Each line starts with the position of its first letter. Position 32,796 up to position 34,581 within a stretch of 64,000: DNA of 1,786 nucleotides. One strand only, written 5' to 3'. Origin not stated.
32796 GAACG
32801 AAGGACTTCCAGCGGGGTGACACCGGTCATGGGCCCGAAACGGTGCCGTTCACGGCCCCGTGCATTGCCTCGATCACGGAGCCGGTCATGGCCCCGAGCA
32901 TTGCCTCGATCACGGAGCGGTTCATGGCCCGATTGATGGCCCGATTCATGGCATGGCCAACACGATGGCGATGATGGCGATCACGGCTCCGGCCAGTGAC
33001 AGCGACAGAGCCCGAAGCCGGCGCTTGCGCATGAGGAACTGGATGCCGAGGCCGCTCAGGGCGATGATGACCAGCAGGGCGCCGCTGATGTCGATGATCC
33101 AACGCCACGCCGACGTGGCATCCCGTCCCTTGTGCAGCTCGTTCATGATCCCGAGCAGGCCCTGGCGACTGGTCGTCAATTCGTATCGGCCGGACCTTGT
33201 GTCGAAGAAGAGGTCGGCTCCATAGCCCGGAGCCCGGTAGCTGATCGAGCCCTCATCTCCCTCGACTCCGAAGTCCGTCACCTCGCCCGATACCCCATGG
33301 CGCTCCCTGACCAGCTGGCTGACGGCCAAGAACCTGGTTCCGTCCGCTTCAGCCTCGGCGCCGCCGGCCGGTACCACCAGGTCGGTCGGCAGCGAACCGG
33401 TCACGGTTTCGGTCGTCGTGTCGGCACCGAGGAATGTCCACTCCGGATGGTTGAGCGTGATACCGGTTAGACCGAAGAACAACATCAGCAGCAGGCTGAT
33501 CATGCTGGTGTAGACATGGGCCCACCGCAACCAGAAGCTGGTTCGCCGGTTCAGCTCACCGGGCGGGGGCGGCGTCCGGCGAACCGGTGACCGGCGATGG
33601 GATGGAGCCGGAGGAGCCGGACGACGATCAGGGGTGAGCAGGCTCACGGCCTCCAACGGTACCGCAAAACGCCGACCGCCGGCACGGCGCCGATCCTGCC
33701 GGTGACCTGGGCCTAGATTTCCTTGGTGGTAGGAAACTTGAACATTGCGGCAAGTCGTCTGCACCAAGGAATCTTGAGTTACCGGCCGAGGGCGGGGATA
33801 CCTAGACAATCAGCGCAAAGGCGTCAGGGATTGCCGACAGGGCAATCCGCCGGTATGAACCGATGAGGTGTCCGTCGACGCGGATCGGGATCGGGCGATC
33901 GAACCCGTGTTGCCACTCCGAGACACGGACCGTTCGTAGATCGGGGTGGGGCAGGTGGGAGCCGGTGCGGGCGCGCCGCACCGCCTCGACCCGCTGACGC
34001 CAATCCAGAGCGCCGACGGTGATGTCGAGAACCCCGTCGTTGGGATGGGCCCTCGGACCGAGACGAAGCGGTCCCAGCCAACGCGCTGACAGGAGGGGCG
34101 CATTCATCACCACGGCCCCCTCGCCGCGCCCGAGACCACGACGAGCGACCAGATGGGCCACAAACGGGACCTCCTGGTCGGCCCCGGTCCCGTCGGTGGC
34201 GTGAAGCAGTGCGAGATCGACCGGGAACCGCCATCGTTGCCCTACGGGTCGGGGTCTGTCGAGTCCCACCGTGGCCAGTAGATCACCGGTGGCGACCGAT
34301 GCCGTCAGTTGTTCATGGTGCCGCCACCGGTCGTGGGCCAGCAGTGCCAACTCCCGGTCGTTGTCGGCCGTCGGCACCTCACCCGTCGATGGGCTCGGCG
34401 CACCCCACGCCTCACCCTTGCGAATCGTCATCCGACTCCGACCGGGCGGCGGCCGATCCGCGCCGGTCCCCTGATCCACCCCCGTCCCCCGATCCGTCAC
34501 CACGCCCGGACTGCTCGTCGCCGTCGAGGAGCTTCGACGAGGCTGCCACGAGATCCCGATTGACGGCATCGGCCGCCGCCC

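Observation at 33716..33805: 90-nt structured element present twice in the window, each copy providing the stop codon of the upstream gene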

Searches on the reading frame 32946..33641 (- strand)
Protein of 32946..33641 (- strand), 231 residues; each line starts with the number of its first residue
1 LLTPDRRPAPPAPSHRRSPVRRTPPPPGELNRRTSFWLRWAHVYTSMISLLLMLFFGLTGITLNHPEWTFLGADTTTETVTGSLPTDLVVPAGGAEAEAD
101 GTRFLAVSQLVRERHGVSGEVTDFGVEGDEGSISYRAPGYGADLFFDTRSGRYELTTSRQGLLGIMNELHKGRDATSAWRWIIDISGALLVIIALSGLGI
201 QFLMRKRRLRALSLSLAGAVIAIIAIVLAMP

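Call 30: search_protein_families(library=pfam, proteins=[window:32946-33641:-])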
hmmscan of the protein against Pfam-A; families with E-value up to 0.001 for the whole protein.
window:32946-33641:- (231 aa): 2 families
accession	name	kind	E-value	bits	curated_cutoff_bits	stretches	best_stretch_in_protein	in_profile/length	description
PF16357.10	PepSY_TM_like_2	-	4.9e-39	134.8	27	1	37-230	2-196/197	Putative PepSY_TM-like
PF03929.21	PepSY_TM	-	1.5e-11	45.2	28.8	1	33-200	173-291/295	PepSY-associated TM region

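Call 67: find_encoding_contigs(protein=window:32946-33503:-, flank=10000, max_places=10)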
Protein window:32946-33503:- (185 aa): 4 contigs read that carry it; 4 places shown.
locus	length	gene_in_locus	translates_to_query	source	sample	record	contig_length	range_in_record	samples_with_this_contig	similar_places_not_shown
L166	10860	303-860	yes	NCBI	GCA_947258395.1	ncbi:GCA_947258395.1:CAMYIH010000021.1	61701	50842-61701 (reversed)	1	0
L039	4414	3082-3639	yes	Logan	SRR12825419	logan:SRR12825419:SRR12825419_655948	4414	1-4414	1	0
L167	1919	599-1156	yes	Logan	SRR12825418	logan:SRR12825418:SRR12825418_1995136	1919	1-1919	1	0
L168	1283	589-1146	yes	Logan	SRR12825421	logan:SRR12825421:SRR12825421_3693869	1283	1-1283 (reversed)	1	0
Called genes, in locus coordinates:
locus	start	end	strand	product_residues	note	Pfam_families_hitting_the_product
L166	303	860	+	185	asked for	PF03929:PepSY_TM (faint), PF16357:PepSY_TM_like_2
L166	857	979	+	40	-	-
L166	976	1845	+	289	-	PF15617:C-C_Bond_Lyase (faint), PF03328:HpcH_HpaI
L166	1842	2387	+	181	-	PF19315:MC_hydratase, PF01575:MaoC_dehydratas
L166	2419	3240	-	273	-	PF11716:MDMPI_N, PF12867:DinB_2 (weak), PF08608:Wyosine_form (weak)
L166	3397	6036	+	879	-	PF13245:AAA_19 (faint), PF00580:UvrD-helicase (faint), PF02562:PhoH (faint), PF01443:Viral_helicase1 (faint), PF13538:UvrD_C_2 (weak)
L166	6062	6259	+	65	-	PF13459:Fer4_15, PF13370:Fer4_13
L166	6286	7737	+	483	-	PF00282:Pyridoxal_deC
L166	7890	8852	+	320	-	-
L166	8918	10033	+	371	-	PF01408:GFO_IDH_MocA, PF02894:GFO_IDH_MocA_C, PF22725:GFO_IDH_MocA_C3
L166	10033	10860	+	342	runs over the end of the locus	PF00291:PALP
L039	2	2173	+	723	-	?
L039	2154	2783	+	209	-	PF19279:YegS_C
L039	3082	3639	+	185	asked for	PF03929:PepSY_TM (faint), PF16357:PepSY_TM_like_2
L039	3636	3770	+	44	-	-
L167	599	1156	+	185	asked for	PF03929:PepSY_TM (faint), PF16357:PepSY_TM_like_2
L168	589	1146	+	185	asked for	PF03929:PepSY_TM (faint), PF16357:PepSY_TM_like_2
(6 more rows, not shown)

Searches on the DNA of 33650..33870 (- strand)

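Call 25: search_rna_families(source=window, start=33650, end=33870, threshold=evalue, max_evalue=10)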
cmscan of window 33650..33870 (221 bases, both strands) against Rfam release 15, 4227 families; matches with E-value up to 10: 1.
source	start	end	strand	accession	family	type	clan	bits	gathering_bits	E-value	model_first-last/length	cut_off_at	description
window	33859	33870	+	RF01307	sR55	Gene; snRNA; snoRNA; CD-box;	-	10.6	35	6.7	1-12/65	3'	Small nucleolar RNA sR55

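Call 27: build_rna_model(alignment_id=A2)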
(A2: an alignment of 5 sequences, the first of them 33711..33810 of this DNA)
Model R1 built from alignment A2 (5 sequences, 101 columns); structure: RNAalifold consensus.
model positions 100; base pairs 34; branch points 1; effective number of sequences 0.99; information 0.591 bits per position. Calibrated on 0.2 Mb of random sequence (short: E-values are rough).
structure used (alignment columns):
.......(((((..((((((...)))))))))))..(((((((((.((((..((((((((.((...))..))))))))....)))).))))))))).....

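Call 28: search_with_rna_model(model_id=R1, sources=[window, L032, L033, L034, L035, L036, L037, L038], max_evalue=10)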
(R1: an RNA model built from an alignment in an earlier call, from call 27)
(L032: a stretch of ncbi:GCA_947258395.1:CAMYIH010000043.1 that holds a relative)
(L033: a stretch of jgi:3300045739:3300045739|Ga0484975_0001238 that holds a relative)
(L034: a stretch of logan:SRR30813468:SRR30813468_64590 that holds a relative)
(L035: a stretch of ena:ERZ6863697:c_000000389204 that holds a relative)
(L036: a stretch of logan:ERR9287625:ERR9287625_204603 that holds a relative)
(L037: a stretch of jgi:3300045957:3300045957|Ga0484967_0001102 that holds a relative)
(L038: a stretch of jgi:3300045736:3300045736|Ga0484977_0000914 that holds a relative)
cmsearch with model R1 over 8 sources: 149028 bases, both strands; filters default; matches with E-value up to 10: 17.
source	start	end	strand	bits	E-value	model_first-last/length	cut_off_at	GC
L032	10476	10575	+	120.3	1.5e-27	1-100/100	no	0.55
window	58266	58365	-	116.3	1.5e-26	1-100/100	no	0.54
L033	7983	8082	+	109.1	9e-25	1-100/100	no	0.56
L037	10389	10488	+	99.3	2.4e-22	1-100/100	no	0.61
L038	2019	2118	+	99.3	2.4e-22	1-100/100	no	0.61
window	33710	33809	-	90.2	4.4e-20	1-100/100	no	0.53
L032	10506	10598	-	22.2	0.0032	1-100/100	no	0.54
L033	8013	8105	-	18.9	0.021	1-100/100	no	0.57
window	58253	58335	+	16.5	0.083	1-100/100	no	0.52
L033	10452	10496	-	13.8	0.38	1-100/100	no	0.67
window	56135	56215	+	12.8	0.66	1-100/100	no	0.6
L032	12623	12703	-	12.8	0.66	1-100/100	no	0.6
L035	334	388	+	10.7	2.2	1-100/100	no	0.65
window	8840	8934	+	9.3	4.9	1-100/100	no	0.72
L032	2453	2551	-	8.7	6.9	1-100/100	no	0.7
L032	5832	5888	+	8.5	7.7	1-100/100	no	0.79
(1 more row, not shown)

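Call 40: search_with_rna_model(model_id=R1, sources=[L039, L161, L162, L163, L160, L040, L041, L042, L043, L044, L045, L046, L047, L048, L049, L050, L051, L052, L053, L054, L055, L056, L057, L058, L059, L060, L061, L062, L063, L064, L065, L066, L067, L068, L069, L070, L071, L072, L073, L074, L075, L076, L077, L078, L079, L080, L081, L082, L083, L084, L085, L086, L087, L088, L089, L090, L091, L092, L093, L094, L095, L096, L097, L098, L099, L100, L101, L102, L103, L104, L105, L106, L107, L108, L109, L110, L111, L112, L113, L114, L115, L116, L117, L118, L119, L120, L121, L122, L123, L124, L125, L126, L127, L128, L129, L130, L131, L132, L133, L134], max_evalue=1)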
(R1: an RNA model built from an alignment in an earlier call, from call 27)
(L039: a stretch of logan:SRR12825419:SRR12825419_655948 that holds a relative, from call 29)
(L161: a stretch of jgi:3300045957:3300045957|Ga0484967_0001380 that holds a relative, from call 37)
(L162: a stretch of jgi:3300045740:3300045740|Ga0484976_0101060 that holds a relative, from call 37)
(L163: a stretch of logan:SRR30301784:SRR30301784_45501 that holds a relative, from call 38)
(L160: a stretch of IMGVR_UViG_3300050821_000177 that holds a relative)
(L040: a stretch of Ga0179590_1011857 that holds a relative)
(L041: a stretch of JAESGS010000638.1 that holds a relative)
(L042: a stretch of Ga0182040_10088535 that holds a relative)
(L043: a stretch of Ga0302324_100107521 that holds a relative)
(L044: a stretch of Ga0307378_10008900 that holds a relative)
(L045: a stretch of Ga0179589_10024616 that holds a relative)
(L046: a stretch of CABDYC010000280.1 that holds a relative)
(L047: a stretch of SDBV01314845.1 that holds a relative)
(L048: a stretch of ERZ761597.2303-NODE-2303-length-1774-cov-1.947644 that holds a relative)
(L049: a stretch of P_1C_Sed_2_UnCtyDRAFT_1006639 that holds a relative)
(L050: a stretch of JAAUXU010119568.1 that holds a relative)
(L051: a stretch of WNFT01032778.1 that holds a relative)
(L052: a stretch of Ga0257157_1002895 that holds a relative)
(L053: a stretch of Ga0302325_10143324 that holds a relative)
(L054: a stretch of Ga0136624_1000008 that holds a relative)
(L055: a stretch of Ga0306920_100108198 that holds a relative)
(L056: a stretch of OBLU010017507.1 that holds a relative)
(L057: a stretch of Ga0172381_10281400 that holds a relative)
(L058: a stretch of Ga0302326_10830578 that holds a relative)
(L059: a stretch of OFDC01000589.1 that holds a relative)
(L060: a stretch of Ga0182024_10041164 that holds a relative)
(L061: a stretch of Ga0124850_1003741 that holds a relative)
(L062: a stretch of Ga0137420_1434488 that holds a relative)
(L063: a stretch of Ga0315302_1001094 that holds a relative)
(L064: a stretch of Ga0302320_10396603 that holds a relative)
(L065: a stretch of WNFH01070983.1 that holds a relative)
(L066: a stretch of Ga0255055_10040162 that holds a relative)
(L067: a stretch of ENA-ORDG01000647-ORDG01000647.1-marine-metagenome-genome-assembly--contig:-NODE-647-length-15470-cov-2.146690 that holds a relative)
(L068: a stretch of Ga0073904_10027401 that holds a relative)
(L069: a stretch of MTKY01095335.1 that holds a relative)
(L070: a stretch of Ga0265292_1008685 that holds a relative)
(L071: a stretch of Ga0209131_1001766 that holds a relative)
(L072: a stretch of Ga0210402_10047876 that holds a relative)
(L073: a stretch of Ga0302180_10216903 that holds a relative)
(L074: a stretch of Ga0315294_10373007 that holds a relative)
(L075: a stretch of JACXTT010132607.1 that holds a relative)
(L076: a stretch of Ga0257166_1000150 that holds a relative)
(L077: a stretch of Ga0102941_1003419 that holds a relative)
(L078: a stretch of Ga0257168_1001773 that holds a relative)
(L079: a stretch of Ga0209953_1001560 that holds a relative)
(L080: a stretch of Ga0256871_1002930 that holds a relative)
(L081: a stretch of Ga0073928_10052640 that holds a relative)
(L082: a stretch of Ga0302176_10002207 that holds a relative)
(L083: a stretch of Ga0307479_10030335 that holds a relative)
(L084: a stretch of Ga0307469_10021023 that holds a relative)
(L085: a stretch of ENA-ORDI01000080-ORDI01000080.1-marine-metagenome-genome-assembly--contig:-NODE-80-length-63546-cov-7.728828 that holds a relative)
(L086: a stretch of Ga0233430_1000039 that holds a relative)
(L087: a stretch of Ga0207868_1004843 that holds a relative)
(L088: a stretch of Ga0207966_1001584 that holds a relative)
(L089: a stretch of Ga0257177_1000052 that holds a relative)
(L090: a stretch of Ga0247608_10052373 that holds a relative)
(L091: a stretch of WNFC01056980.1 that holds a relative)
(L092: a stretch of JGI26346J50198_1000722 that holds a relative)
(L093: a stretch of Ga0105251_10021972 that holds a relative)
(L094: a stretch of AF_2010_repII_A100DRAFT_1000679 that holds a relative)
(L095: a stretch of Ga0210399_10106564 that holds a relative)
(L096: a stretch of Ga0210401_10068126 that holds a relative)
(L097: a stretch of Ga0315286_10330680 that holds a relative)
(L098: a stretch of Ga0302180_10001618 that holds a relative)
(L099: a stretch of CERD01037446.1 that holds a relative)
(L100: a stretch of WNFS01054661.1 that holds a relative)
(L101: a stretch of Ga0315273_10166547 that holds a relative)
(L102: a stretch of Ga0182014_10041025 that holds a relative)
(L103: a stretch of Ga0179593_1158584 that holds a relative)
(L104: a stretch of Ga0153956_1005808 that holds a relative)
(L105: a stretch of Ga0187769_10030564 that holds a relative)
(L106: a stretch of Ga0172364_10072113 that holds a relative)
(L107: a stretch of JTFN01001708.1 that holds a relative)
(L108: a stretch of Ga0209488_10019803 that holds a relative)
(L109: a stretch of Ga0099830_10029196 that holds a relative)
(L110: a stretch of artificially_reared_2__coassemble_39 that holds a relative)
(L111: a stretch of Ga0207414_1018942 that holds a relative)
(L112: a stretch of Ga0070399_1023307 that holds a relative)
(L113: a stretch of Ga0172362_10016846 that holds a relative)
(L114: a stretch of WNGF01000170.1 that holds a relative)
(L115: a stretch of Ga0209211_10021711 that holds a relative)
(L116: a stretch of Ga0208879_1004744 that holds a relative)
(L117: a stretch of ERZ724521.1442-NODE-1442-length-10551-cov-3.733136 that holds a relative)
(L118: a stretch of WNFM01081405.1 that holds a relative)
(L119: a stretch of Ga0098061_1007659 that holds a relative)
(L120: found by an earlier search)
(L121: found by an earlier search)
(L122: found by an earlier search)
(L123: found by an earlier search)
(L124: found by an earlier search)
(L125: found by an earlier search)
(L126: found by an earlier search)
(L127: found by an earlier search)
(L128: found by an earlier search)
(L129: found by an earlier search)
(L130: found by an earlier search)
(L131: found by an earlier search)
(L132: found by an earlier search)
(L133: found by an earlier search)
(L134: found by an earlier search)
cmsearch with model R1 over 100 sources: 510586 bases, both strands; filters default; matches with E-value up to 1: 5.
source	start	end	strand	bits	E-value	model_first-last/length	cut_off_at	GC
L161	4586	4686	+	111.9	6.5e-25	1-100/100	no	0.49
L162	663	763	+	111.9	6.5e-25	1-100/100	no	0.49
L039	2776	2875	+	90.2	1.5e-19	1-100/100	no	0.53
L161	4616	4724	-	19.7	0.046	1-100/100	no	0.54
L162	693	801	-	19.7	0.046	1-100/100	no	0.54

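Call 51: search_dna_similar(query=window:33706-33815:+, collection=plasmids, mode=distant, max_evalue=1, max_rows=10)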
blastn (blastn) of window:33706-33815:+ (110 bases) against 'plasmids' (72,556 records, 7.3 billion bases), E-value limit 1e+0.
No match.

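Call 72: search_with_rna_model(model_id=R1, sources=[L164, L165, L166, L167, L168], max_evalue=1)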
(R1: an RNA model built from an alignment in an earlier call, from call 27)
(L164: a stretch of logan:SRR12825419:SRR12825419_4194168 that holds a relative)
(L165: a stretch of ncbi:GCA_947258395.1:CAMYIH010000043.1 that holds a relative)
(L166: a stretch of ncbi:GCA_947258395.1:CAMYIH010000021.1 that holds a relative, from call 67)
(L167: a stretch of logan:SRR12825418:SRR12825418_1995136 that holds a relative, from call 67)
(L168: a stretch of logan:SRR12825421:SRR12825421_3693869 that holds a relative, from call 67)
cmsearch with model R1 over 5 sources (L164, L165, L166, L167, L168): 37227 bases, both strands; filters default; matches with E-value up to 1: 6.
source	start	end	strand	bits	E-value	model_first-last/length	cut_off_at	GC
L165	2630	2729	+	120.3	3.8e-28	1-100/100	no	0.55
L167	293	392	+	90.2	1.1e-20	1-100/100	no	0.53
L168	283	382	+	90.2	1.1e-20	1-100/100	no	0.53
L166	1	96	+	84.4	3.1e-19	5-100/100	5'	0.54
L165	2660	2752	-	22.2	0.0008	1-100/100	no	0.54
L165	4777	4857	-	12.8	0.16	1-100/100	no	0.6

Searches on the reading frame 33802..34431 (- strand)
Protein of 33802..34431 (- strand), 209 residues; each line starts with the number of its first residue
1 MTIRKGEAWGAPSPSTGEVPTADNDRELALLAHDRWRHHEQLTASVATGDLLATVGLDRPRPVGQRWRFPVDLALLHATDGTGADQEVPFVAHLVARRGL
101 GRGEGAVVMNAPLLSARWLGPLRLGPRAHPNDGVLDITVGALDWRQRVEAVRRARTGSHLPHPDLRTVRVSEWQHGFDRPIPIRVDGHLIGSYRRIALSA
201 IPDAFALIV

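Call 29: find_encoding_contigs(protein=window:33802-34431:-, flank=10000, max_places=10)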
Protein window:33802-34431:- (209 aa): 1 contig read that carries it; 1 place shown.
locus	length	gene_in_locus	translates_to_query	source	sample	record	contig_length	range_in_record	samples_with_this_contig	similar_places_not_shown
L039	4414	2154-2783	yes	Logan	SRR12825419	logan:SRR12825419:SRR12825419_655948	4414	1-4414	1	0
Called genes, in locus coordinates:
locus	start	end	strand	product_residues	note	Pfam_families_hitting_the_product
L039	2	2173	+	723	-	?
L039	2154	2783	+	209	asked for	PF19279:YegS_C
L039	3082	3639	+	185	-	PF03929:PepSY_TM (faint), PF16357:PepSY_TM_like_2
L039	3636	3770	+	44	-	-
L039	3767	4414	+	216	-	?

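Call 30: search_protein_families(library=pfam, proteins=[window:33802-34431:-])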
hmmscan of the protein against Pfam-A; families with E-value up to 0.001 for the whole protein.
window:33802-34431:- (209 aa): 1 family
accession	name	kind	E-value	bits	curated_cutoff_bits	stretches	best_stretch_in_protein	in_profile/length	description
PF19279.4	YegS_C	-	1.9e-07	31.4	27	1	122-208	71-157/158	YegS C-terminal NAD kinase beta sandwich-like domain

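Call 36: find_homologous_proteins(query=window:33802-34431:-, max_evalue=1e-10)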
Query window:33802-34431:- (209 aa): 659 proteins with E <= 1e-10 among 2029 candidates; the best 120 are listed.
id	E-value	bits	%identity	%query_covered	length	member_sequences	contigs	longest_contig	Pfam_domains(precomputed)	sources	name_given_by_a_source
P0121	1.4e-120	419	90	100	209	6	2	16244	PF19279.5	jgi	jgi:hypothetical protein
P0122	2.5e-95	336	72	100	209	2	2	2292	PF19279.5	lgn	-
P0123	1.1e-94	334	71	100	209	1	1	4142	PF19279.5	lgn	-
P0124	1.7e-75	272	63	100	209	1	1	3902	PF19279.5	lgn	-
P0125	3.7e-51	192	49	100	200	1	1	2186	PF19279.5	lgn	-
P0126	9.5e-48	181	48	100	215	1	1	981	PF19279.5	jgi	jgi:hypothetical protein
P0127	7.8e-46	175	46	100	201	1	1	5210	PF19279.5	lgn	-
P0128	1.2e-45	174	48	100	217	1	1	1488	PF19279.5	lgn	-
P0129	3.4e-45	172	47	100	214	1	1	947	PF19279.5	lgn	-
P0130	8.4e-45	171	49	100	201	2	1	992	PF19279.5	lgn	-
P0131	1.3e-44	171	47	100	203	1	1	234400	PF19279.5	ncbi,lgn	ncbi:MAG: hypothetical protein AAF467_02820 [Actinomycetota bacterium]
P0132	2.4e-44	170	47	100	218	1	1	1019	PF19279.5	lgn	-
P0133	5.8e-44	168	48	100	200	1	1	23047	PF19279.5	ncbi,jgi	-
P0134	1.0e-43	168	48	100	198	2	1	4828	PF19279.5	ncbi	ncbi:MAG: hypothetical protein AAFN30_08175 [Actinomycetota bacterium]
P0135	1.2e-43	167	50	100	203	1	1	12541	-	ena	-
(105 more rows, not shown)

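Call 37: find_encoding_contigs(protein=P0121, flank=10000, max_places=6)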
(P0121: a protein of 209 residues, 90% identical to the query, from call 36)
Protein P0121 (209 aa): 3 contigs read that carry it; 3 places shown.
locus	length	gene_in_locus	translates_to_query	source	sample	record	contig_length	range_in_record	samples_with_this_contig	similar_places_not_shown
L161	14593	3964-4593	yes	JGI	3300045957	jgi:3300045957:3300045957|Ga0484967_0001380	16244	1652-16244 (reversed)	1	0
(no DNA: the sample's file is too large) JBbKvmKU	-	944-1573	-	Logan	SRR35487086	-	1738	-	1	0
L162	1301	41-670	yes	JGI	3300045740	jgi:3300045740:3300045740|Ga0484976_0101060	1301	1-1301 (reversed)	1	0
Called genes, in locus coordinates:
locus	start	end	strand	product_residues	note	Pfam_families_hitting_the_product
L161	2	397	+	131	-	?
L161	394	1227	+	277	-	PF00902:TatC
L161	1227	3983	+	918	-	PF00270:DEAD, PF04851:ResIII, PF22527:DEXQc_Suv3 (weak), PF00271:Helicase_C, PF26090:SH3_HelY, PF08148:DSHCT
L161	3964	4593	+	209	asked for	PF19279:YegS_C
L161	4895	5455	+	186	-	PF03929:PepSY_TM (weak), PF16357:PepSY_TM_like_2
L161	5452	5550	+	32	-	-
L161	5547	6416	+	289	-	PF03328:HpcH_HpaI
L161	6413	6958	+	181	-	PF19315:MC_hydratase, PF01575:MaoC_dehydratas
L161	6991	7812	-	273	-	PF11716:MDMPI_N, PF12867:DinB_2, PF08608:Wyosine_form (weak)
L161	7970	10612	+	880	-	PF13245:AAA_19 (faint), PF00580:UvrD-helicase (faint), PF02562:PhoH (faint), PF13538:UvrD_C_2 (faint)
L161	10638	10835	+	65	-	PF13459:Fer4_15, PF13370:Fer4_13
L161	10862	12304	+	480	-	PF00282:Pyridoxal_deC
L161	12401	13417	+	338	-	-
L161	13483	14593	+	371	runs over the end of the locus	PF01408:GFO_IDH_MocA, PF02894:GFO_IDH_MocA_C, PF22725:GFO_IDH_MocA_C3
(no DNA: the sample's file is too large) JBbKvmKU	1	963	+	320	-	?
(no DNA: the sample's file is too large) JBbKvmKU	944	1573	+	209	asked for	PF19279:YegS_C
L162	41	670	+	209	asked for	PF19279:YegS_C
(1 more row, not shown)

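Call 38: find_encoding_contigs(protein=P0123, flank=10000, max_places=4)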
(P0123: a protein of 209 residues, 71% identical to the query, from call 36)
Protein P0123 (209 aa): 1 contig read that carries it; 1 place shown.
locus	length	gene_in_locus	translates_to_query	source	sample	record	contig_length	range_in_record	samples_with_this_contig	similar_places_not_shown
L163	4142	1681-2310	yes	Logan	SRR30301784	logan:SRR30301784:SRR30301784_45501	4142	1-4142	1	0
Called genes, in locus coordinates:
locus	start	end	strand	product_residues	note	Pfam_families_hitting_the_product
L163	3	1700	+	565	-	?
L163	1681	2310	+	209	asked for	PF19279:YegS_C (weak)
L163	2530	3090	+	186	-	PF16357:PepSY_TM_like_2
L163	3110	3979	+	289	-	PF03328:HpcH_HpaI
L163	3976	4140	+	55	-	?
